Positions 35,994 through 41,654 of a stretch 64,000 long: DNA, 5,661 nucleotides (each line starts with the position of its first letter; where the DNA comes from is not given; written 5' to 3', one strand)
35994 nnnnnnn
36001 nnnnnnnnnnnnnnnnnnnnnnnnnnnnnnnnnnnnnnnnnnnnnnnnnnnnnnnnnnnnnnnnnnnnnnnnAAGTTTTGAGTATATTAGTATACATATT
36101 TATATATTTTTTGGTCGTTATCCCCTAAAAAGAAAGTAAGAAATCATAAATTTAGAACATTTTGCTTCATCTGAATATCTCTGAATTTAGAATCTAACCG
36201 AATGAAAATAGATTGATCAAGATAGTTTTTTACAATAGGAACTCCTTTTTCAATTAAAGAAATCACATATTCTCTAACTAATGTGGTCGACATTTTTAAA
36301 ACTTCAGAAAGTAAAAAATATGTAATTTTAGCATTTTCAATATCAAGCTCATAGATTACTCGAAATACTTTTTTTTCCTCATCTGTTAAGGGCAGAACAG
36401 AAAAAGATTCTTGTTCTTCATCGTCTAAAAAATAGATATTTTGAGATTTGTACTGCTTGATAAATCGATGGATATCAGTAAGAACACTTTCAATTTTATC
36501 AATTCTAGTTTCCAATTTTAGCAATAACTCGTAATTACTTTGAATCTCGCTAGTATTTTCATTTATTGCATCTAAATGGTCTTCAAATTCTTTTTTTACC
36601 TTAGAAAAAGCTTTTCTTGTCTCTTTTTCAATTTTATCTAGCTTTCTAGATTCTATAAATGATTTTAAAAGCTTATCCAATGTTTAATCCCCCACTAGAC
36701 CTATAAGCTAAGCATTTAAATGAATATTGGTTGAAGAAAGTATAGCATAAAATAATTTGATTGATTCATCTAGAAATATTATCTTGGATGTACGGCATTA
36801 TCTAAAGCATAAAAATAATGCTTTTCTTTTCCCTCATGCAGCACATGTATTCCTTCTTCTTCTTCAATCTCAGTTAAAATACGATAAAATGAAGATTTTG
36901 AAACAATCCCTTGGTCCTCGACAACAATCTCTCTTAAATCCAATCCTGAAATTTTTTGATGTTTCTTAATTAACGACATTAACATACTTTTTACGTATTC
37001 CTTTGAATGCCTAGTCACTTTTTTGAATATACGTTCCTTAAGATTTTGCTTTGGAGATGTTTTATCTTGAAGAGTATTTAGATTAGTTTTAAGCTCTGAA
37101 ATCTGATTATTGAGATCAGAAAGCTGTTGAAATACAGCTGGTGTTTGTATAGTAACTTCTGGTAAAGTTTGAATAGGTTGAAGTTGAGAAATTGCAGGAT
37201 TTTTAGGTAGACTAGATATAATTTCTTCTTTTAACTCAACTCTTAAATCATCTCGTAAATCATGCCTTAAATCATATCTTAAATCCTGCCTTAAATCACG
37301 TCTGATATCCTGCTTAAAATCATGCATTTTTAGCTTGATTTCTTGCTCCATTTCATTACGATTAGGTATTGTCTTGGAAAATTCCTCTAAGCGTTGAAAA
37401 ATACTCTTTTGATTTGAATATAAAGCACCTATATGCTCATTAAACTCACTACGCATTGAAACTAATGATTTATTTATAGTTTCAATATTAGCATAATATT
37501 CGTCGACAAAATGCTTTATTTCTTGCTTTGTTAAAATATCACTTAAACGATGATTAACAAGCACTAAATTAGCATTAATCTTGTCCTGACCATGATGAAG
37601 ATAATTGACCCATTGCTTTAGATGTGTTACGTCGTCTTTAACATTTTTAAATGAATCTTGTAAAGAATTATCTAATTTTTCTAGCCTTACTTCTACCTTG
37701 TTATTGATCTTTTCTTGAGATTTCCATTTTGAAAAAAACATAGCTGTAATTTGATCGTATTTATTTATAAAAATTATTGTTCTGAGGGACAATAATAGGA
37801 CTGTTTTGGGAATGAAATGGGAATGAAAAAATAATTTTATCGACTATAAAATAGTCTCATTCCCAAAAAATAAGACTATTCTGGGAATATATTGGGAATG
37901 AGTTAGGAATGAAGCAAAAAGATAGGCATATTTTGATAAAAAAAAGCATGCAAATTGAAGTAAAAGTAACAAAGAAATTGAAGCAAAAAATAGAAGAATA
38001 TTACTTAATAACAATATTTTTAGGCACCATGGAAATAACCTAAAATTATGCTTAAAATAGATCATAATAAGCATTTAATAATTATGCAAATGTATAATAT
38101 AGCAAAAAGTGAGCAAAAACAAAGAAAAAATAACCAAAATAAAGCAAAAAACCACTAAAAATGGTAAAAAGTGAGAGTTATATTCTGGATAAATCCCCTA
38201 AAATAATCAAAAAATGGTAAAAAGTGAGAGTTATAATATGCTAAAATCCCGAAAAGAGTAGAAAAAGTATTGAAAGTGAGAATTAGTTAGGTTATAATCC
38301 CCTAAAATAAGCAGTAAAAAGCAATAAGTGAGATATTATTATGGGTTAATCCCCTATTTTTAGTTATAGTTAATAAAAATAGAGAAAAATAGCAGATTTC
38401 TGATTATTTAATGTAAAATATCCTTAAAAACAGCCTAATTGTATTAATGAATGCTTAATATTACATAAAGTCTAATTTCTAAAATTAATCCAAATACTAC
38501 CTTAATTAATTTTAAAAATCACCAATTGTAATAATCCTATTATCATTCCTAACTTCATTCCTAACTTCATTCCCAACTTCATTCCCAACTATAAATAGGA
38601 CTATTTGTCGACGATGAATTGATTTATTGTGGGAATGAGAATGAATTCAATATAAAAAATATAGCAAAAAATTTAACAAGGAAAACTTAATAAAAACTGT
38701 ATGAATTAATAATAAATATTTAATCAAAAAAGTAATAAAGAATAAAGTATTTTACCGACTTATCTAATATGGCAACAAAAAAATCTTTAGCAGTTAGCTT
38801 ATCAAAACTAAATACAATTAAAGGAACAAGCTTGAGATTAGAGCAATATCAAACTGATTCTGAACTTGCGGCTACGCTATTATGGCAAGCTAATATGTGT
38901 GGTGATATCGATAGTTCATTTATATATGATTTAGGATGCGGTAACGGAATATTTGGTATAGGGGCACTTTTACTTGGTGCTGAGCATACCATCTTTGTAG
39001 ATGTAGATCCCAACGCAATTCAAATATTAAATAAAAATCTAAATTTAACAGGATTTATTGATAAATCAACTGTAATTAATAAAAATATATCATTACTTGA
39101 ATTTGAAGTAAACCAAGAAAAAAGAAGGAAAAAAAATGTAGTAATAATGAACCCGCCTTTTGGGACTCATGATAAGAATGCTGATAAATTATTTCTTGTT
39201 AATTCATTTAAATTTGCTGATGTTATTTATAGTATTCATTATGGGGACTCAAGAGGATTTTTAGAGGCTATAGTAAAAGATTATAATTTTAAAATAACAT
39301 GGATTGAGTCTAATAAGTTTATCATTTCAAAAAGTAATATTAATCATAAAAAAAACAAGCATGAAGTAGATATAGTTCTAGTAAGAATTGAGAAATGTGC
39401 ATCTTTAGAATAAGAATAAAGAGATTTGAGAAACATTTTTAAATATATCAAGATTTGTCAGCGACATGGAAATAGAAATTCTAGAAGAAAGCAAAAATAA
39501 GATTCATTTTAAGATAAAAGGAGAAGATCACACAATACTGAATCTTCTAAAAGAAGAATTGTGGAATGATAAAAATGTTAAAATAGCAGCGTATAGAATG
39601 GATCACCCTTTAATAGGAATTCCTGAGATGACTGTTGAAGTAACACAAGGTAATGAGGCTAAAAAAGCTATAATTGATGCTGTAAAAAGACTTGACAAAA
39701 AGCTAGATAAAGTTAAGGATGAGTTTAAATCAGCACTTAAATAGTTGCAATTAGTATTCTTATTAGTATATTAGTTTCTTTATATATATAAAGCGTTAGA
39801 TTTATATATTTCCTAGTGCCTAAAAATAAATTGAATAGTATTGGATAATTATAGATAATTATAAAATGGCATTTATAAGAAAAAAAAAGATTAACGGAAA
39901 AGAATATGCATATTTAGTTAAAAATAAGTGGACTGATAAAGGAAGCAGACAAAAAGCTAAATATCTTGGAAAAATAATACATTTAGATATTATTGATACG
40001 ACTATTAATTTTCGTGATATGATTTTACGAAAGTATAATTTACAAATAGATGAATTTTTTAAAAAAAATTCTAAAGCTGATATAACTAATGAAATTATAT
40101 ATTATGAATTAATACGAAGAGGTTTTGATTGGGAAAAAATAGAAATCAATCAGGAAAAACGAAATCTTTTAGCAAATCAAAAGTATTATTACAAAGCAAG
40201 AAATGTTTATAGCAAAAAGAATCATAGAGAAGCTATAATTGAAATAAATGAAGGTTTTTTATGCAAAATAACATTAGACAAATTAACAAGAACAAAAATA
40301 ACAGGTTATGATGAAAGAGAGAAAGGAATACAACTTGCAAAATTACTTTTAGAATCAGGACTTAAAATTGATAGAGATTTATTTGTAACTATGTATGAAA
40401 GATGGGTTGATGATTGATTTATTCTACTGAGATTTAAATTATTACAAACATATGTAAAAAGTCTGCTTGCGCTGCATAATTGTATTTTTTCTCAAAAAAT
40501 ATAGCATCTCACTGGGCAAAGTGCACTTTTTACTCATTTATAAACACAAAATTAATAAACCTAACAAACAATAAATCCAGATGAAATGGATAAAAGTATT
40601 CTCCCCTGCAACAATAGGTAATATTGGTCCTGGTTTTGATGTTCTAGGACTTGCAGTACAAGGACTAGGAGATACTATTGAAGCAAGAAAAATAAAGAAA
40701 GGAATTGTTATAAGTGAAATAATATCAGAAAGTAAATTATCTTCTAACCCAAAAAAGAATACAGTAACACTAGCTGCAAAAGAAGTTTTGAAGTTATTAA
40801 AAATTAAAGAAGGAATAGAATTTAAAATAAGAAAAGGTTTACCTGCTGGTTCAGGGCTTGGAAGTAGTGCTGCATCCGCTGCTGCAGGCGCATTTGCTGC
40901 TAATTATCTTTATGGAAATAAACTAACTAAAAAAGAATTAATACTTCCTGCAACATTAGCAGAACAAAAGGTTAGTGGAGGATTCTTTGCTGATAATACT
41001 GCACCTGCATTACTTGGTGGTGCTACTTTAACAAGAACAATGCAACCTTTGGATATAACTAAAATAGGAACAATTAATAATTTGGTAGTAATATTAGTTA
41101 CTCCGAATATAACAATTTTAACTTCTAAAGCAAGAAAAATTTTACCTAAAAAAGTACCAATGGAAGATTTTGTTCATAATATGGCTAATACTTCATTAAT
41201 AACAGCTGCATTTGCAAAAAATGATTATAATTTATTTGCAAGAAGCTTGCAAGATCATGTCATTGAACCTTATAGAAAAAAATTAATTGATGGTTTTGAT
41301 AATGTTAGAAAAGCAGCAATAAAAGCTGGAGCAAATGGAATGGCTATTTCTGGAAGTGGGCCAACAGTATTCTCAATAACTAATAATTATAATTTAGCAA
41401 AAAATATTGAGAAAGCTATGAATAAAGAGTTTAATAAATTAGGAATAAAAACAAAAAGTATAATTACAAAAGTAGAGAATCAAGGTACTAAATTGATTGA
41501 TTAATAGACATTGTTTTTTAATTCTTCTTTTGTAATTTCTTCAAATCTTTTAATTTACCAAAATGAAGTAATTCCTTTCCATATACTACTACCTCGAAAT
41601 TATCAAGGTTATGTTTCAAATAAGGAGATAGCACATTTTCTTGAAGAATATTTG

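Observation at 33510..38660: Inverted iteron-like arrays and three unusually long noncoding stretches flank a small wHTH/Zn-ribbon/receiver operon: candidate replication origin or integrated replicon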

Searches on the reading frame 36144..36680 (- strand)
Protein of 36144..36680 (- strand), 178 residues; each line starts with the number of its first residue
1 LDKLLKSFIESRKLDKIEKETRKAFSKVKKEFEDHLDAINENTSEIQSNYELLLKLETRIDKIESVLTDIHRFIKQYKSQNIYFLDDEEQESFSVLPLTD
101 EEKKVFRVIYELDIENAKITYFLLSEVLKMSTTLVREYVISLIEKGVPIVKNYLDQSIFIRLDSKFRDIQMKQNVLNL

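Call 10: search_protein_families(library=pfam, max_evalue=0.1, proteins=[window:36144-36680:-])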
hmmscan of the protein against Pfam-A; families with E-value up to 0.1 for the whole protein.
window:36144-36680:- (178 aa): 11 families
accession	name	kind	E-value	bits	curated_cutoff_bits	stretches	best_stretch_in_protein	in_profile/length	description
PF24615.2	Spectrin_Anc-1_2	-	0.0068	17.1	28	1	24-94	8-77/105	Nuclear anchorage protein 1, spectrin repeat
PF08202.16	MIS13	-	0.0073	16.1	23.5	1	13-69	213-270/300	Mis12-Mtw1 protein family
PF13412.12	HTH_24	-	0.0084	16.1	21.9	1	115-147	14-46/48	Winged helix-turn-helix DNA-binding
PF16752.10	TBCC_N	-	0.0087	16.8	27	1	19-81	32-92/115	Tubulin-specific chaperone C N-terminal domain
PF08869.16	XisI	-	0.018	15.8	25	1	55-119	3-68/110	XisI protein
PF24611.2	Spectrin_Anc-1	-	0.019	15.7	33.2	1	12-74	32-93/115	Nuclear anchorage protein 1, spectrin-like repeat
PF01325.25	Fe_dep_repress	-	0.037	14.7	26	1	98-153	2-57/60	Iron dependent repressor, N-terminal DNA binding domain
PF18709.6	DLP_helical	-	0.037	13.8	25.5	1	6-71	271-335/340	Dynamin-like helical domain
PF05531.17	NPV_P10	-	0.08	13.9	29.8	0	31-68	15-66/75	Nucleopolyhedrovirus P10 protein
PF06295.17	ZapG-like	-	0.083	13.4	33.5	0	8-74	23-80/123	Z-ring associated protein G-like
PF24705.1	DUF7668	-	0.091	13.6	27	0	47-115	6-71/100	Domain of unknown function (DUF7668)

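Call 37: search_protein_families(library=ncbifam, max_evalue=0.1, proteins=[window:36144-36680:-])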
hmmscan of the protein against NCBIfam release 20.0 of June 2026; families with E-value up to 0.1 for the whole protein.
window:36144-36680:- (178 aa): 5 families
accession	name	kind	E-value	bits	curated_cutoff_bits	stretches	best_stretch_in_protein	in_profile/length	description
NF047515.1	SpiroCoCo_C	equivalog_domain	0.00036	19.8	125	1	13-78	167-231/313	SpiroCoCo family coiled-coil protein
NF010141.1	PRK13616.1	equivalog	0.018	13.6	602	1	43-89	130-178/584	MtrAB system accessory lipoprotein LpqB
NF008070.2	PRK10807.1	equivalog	0.031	13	525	1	12-81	456-523/542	intermembrane transport protein PqiB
NF040820.1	trans_reg_LrpA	equivalog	0.057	13.3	250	0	107-153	7-51/141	HTH-type transcriptional regulator LrpA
NF040947.1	trans_reg_LysM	equivalog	0.06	13.1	180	0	110-151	9-48/136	HTH-type transcriptional regulator LysM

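Call 38: search_protein_families(library=phrogs, max_evalue=0.01, proteins=[window:36144-36680:-])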
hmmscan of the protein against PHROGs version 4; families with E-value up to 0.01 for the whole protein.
window:36144-36680:- (178 aa): 1 family
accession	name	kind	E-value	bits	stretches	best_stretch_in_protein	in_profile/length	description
phrog_9698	-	unknown function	0.0055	17.6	1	57-152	23-115/144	-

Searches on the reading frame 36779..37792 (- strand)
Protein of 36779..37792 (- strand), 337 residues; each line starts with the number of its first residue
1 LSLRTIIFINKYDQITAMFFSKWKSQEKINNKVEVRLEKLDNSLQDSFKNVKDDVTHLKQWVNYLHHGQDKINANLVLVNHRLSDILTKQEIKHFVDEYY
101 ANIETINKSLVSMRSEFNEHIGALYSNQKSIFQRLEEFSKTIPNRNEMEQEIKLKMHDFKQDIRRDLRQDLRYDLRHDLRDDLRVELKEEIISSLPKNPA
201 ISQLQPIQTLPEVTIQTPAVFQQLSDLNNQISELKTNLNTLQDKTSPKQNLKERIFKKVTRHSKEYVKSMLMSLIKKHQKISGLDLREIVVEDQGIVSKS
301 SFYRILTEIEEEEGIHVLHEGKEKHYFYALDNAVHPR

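Call 10: search_protein_families(library=pfam, max_evalue=0.1, proteins=[window:36779-37792:-])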
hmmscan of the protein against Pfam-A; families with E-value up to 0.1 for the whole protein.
window:36779-37792:- (337 aa): 7 families
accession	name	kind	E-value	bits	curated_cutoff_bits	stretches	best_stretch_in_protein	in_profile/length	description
PF03233.18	Cauli_AT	-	0.0024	18.3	24.8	0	24-110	74-158/163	Aphid transmission protein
PF05227.19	CHASE3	-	0.009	16.4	28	0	224-314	41-129/138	CHASE3 domain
PF07889.17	DUF1664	-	0.011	16.2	34.6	0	16-107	29-121/124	Protein of unknown function (DUF1664)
PF25723.1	HU_inhibitor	-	0.035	14.7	27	0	28-98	2-67/72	Bacteriophage inhibitor of histone-like protein HU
PF01475.25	FUR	-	0.048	14.3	23.1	1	271-332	13-76/121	Ferric uptake regulator family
PF04513.17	Baculo_PEP_C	-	0.052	14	38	0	31-87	41-98/140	Baculovirus polyhedron envelope protein, PEP, C terminus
PF07996.16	T4SS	-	0.083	13.7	24.7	0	219-272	19-75/197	Type IV secretion system proteins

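Call 37: search_protein_families(library=ncbifam, max_evalue=0.1, proteins=[window:36779-37738:-])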
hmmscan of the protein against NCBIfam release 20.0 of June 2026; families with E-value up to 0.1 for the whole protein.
window:36779-37738:- (319 aa): 7 families
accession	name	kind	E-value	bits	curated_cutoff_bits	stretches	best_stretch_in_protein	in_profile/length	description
TIGR00996.1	Mtu_fam_mce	paralog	0.0038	16.4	140.5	1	18-125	175-283/291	MCE family protein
NF051891.1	TransRegFurHelico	equivalog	0.0054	16.6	200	1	231-306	12-86/148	ferric iron uptake transcriptional regulator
NF045991.1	RespRegCtrARhodob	equivalog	0.012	15.4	350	1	181-314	55-184/224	response regulator transcription factor CtrA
NF052504.1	sll1863_fam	domain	0.029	14.6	35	0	79-124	14-63/93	sll1863 family stress response protein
TIGR03398.1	plc_access_R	equivalog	0.039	14.6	99.1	1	159-269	13-123/141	phospholipase C accessory protein PlcR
NF041394.1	GtaseAglG_Halo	equivalog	0.052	12.8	440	0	32-155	88-207/304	glucosyl-dolichyl phosphate glucuronosyltransferase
NF038218.1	IcmG_DotF_IVB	equivalog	0.084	12.5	200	1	189-249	123-183/266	type IVB secretion system protein IcmG/DotF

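Call 38: search_protein_families(library=phrogs, max_evalue=0.01, proteins=[window:36779-37738:-])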
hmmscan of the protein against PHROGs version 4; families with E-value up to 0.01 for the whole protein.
window:36779-37738:- (319 aa): 2 families
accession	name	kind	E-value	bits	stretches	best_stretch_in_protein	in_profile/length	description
phrog_7208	-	unknown function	0.0059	17.3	1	202-253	7-58/204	-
phrog_3139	-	other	0.0068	16.3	0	10-89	260-336/387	aminotransferase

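Call 81: find_homologous_proteins(query=window:36779-37738:-, max_evalue=0.001)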
Query window:36779-37738:- (319 aa): 30 proteins with E <= 0.001 among 1383 candidates.
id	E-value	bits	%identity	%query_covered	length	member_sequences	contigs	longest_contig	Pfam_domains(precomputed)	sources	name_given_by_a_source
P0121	3.0e-201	685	100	100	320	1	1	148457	-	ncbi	ncbi:MAG: hypothetical protein ACMXYG_06130 [Candidatus Woesearchaeota archaeon]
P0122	6.1e-105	369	58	99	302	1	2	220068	-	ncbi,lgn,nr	ncbi:hypothetical protein H6503_06425 [Candidatus Woesearchaeota archaeon]|nr:hypothetical protein [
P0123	4.4e-80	287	45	99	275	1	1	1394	-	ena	-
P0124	1.1e-79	286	46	99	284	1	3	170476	PF04513.18,PF05531.18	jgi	-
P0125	1.2e-79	286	45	99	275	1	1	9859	-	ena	-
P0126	1.9e-79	285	45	99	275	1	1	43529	-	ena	-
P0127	2.1e-79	285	45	99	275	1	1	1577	-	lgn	-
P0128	6.2e-79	284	45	99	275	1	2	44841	-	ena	-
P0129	1.4e-78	282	49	98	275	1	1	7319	-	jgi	-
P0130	1.6e-78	282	47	99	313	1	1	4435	PF28217.1,PF01442.24,PF23854.3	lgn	-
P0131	5.9e-75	271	42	100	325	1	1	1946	PF04513.18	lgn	-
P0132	3.0e-72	262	44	99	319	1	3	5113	PF04513.18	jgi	jgi:predicted nucleic acid-binding Zn-ribbon protein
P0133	1.2e-71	260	44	100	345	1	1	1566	-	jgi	-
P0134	8.0e-69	250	43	97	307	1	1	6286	-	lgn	-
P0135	1.4e-68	250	43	99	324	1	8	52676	-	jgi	jgi:archaellum component FlaC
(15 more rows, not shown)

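Call 95: predict_structure(alignment_id=A8)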
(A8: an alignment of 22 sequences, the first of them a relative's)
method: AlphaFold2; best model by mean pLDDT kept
length: 320 residues; sequences in the alignment: 22
mean_pLDDT: 71.5   pTM: 0.28
mean pLDDT of the five models: 71.5, 71.3, 69.7, 69.2, 65.2
residues with pLDDT >= 90: 25; 70-90: 180; 50-70: 79; < 50: 36
segments of 3 or more residues with pLDDT < 50: 178-200, 223-229, 315-320
pLDDT, mean of each block of 10 residues (from residue 1): 70 83 79 81 80 74 63 73 80 78 72 71 61 76 78 68 71 59 38 37 66 68 48 56 71 90 91 85 90 86 90 54
secondary structure, 60 per line:
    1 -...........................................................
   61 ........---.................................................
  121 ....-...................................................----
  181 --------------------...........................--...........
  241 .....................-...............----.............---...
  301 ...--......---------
elements in order: H2-68 H72-124 H126-176 H201-227 H230-261 E263-265 H266-277 H282-294 E298-303 E306-311

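Call 98: fold_search(model_id=the predicted structure, library=pdb)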
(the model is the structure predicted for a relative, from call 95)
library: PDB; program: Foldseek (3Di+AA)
matches with E <= 10: 779; with E <= 0.001: 0
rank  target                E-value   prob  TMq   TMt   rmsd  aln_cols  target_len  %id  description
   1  2mh2_MODEL_1_A        1.3e-02  1.00  0.18  0.72   2.7        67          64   19  Structural insights into the DNA recognition and protein interaction domains reveal fundamental homologous DNA (released 2014-04-16)
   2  4omy_A                3.0e-02  0.99  0.17  0.50   7.9        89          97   17  Crystal Structure of SeMet NolR from Sinorhizobium fredii in complex with oligo AT DNA (released 2014-04-16)
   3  1p6r_MODEL_1_A        4.8e-02  1.00  0.19  0.67   2.3        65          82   17  Solution structure of the DNA binding domain of the repressor BlaI. (released 2003-12-09)
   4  6abt_A                6.7e-02  1.00  0.19  0.55   2.4        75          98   16  Crystal structure of transcription factor from Listeria monocytogenes (released 2019-06-05)
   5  2xig_B                6.7e-02  0.97  0.17  0.34   5.7        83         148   25  The structure of the Helicobacter pylori ferric uptake regulator Fur reveals three functional metal binding sites (released 2011-01-19)
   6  4ooi_C                6.7e-02  0.97  0.16  0.49   8.4        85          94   14  Reduced HlyU from Vibrio cholerae N16961 (released 2014-12-31)
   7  8rxh_Sa               6.7e-02  0.97  0.16  0.41   3.1        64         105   16  CRYO-EM STRUCTURE OF LEISHMANIA MAJOR 80S RIBOSOME WITH A/P/E-site tRNA AND mRNA : PARENTAL STRAIN (released 2024-05-15)
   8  1sd4_A                7.6e-02  1.00  0.18  0.45   2.8        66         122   14  Crystal Structure of a SeMet derivative of BlaI at 2.0 A (released 2004-08-10)
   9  3o2p_E                7.6e-02  1.00  0.21  0.68   2.9        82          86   12  A Dual E3 Mechanism for Rub1 Ligation to Cdc53: Dcn1(P)-Cdc53(WHB) (released 2010-09-15)
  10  1xma_B                7.6e-02  1.00  0.19  0.53   2.7        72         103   12  Structure of a transcriptional regulator from Clostridium thermocellum Cth-833 (released 2004-12-14)
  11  4jba_B                8.7e-02  0.98  0.18  0.40   6.4        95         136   15  Crystal Structure of the Oxidized Form of MarR from E.coli (released 2013-10-16)
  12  2co5_B                9.2e-02  0.99  0.17  0.51   2.6        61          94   15  F93 FROM STIV, a winged-helix DNA-binding protein (released 2006-05-31)
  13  3cuq_A                9.2e-02  0.90  0.18  0.26  12.9       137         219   13  Integrated structural and functional model of the human ESCRT-II complex (released 2008-11-04)
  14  4a0c_C                1.1e-01  1.00  0.22  0.11   2.1        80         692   11  Structure of the CAND1-CUL4B-RBX1 complex (released 2011-11-30)
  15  7b5n_C                1.1e-01  0.99  0.18  0.14   2.9        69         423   10  Ubiquitin ligation to F-box protein substrates by SCF-RBR E3-E3 super-assembly: NEDD8-CUL1-RBX1-UBE2L3~Ub~ARIH1. (released 2021-02-10)
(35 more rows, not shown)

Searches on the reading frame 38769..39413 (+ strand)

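Call 10: search_protein_families(library=pfam, max_evalue=0.1, proteins=[window:38769-39413:+])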
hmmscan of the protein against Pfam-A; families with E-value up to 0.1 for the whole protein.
window:38769-39413:+ (214 aa): 13 families
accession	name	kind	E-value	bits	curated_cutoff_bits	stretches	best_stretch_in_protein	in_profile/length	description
PF03602.21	Cons_hypoth95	-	3.7e-11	43.5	24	1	47-136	40-128/182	Conserved hypothetical protein 95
PF05175.20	MTS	-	1.1e-10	41.9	23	1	49-139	32-116/170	Methyltransferase small domain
PF06325.19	PrmA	-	4.9e-10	39.8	22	1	52-128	165-233/296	Ribosomal protein L11 methyltransferase (PrmA)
PF13649.12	Methyltransf_25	-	8.4e-05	23.6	27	1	52-114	1-62/97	Methyltransferase domain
PF13847.12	Methyltransf_31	-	0.00042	20.5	27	1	52-128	7-81/145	Methyltransferase domain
PF02475.24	TRM5-TYW2_MTfase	-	0.0043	17.5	28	1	52-135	40-118/164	TRM5/TYW2 methyltransferase domain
PF01170.24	UPF0020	-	0.0098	16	22.3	1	75-134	80-134/197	RMKL-like, methyltransferase domain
PF19823.4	DUF6305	-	0.021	14.9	25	1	134-183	96-144/154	Domain of unknown function (DUF6305)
PF10294.15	Methyltransf_16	-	0.031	14.5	21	1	51-102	49-100/174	Lysine methyltransferase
PF08242.18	Methyltransf_12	-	0.046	14.9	30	0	54-94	2-43/98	Methyltransferase domain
PF13489.12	Methyltransf_23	-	0.048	13.8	27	0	54-158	28-90/164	Methyltransferase domain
PF09445.16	Methyltransf_15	-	0.058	13.4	22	1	53-140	5-90/165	RNA cap guanine-N2 methyltransferase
PF00145.23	DNA_methylase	-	0.068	13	22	1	53-108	4-59/324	C-5 cytosine-specific DNA methylase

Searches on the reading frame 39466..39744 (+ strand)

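Call 10: search_protein_families(library=pfam, max_evalue=0.1, proteins=[window:39466-39744:+])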
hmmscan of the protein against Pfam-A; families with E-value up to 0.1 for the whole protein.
window:39466-39744:+ (92 aa): 3 families
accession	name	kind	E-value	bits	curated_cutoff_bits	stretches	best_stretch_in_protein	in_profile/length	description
PF13656.11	RNA_pol_L_2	-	7.5e-22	77.3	27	1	13-85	2-74/75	RNA polymerase Rpb3/Rpb11 dimerisation domain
PF01193.29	RNA_pol_L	-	2.4e-05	24.4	24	1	15-80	2-74/74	RNA polymerase Rpb3/Rpb11 dimerisation domain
PF21667.2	Nop5_N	-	0.094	13.2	27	0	7-50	34-75/117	Nop5, N-terminal domain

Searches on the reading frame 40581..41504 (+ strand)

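Call 12: search_protein_families(library=pfam, max_evalue=0.001, proteins=[window:40581-41504:+])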
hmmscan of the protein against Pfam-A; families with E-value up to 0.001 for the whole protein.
window:40581-41504:+ (307 aa): 3 families
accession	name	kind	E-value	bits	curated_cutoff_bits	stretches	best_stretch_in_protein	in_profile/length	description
PF00288.32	GHMP_kinases_N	-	4.4e-17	62.5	22.3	1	60-147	1-87/87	GHMP kinases N terminal domain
PF08544.19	GHMP_kinases_C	-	2e-11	44.5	21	1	209-285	3-84/85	GHMP kinases C terminal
PF22700.2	MVD-like_N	-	4.2e-05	23.7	27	1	52-121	55-125/157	Diphosphomevalonate decarboxylase-like N-terminal domain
